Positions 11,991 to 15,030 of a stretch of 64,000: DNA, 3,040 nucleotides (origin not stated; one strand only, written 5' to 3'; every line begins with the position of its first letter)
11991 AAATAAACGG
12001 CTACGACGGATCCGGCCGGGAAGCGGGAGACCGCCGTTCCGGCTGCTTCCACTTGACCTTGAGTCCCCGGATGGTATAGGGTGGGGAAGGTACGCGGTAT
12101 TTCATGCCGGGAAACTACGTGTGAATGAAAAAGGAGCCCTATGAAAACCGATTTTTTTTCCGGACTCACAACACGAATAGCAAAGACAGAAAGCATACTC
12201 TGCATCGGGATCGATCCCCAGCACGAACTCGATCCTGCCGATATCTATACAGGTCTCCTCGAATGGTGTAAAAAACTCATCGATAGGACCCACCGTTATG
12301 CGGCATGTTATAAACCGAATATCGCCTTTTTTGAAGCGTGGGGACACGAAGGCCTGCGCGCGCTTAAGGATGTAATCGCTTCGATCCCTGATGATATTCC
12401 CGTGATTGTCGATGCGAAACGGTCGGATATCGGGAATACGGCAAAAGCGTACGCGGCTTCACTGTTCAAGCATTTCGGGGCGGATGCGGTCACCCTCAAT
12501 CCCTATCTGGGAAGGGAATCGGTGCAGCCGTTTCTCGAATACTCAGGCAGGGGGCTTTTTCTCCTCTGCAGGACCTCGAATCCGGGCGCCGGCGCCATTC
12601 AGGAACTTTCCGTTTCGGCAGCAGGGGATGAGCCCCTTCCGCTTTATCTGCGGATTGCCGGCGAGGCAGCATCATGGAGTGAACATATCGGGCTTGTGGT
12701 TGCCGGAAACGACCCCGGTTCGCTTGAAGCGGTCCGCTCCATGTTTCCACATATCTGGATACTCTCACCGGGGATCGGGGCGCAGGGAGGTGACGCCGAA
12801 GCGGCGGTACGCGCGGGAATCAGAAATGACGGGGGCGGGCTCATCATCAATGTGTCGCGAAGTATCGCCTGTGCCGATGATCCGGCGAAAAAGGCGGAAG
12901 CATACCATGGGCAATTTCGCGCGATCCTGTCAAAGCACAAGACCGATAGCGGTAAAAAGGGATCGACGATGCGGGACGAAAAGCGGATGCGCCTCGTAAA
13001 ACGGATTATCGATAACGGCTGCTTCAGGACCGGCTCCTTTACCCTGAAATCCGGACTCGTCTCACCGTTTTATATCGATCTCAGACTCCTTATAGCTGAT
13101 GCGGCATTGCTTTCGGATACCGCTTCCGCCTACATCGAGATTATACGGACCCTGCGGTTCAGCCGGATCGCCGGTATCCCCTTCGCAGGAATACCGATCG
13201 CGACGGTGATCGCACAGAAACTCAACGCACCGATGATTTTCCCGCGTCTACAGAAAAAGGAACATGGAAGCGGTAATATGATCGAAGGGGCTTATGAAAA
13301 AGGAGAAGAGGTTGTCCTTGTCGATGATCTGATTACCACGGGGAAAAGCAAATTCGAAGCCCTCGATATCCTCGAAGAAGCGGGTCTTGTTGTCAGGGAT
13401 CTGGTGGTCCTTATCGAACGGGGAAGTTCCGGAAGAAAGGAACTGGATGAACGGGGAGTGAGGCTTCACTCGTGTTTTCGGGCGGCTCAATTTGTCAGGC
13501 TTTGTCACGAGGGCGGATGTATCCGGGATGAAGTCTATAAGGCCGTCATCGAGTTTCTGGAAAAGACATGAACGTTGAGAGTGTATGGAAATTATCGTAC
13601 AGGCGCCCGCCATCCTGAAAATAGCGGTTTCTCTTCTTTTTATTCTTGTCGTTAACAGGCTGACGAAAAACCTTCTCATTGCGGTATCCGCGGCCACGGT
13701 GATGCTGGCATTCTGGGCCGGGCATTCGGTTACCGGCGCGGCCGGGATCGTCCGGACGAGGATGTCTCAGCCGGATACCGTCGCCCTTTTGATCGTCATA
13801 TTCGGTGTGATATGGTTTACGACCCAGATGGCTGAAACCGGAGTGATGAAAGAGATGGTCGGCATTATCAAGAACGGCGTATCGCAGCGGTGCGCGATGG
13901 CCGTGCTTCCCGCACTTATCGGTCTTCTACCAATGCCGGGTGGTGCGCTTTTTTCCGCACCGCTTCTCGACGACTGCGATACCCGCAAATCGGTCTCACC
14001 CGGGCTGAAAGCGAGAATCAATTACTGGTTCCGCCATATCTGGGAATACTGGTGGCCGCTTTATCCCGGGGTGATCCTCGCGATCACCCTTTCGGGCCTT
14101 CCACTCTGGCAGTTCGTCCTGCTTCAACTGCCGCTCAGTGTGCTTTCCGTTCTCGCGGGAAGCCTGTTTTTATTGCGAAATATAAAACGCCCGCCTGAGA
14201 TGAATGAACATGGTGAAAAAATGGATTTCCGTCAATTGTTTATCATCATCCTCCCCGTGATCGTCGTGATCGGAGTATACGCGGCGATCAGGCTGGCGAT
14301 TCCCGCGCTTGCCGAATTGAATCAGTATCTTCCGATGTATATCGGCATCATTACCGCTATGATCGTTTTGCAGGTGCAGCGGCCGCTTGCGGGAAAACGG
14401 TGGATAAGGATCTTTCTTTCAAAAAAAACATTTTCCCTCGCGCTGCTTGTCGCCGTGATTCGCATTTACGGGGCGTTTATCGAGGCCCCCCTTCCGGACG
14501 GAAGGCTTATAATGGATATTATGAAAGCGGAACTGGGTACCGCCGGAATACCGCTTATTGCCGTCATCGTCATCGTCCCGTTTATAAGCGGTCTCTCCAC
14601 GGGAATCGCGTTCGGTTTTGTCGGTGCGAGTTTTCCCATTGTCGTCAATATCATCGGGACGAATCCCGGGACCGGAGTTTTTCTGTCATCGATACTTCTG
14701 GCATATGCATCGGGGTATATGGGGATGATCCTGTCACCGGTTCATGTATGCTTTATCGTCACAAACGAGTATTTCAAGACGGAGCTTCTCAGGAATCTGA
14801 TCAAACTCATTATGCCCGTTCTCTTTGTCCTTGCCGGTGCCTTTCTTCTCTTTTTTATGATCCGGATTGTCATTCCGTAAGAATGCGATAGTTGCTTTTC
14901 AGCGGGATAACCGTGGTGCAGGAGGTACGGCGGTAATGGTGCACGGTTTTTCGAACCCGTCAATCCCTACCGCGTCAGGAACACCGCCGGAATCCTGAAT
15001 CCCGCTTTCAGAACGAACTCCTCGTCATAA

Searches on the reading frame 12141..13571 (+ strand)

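Call 69: search_protein_families(library=pfam, proteins=[window:12141-13571:+], max_evalue=0.00001)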
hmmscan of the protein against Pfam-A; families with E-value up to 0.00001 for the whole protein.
window:12141-13571:+ (476 aa): 2 families
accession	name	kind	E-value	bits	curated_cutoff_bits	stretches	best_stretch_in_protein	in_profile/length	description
PF00215.30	OMPdecase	-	2.9e-36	125.9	27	1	20-255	3-221/221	Orotidine 5'-phosphate decarboxylase / HUMPS family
PF00156.33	Pribosyltran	-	3.4e-09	36.7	26.3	1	343-433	33-132/158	Phosphoribosyl transferase domain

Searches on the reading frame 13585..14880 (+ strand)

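Call 69: search_protein_families(library=pfam, proteins=[window:13585-14880:+], max_evalue=0.00001)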
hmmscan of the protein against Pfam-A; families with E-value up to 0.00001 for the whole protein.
window:13585-14880:+ (431 aa): 1 family
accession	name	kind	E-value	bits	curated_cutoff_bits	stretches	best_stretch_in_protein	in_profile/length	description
PF04165.18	DUF401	-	6.9e-49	167.7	24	1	15-423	6-390/393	Protein of unknown function (DUF401)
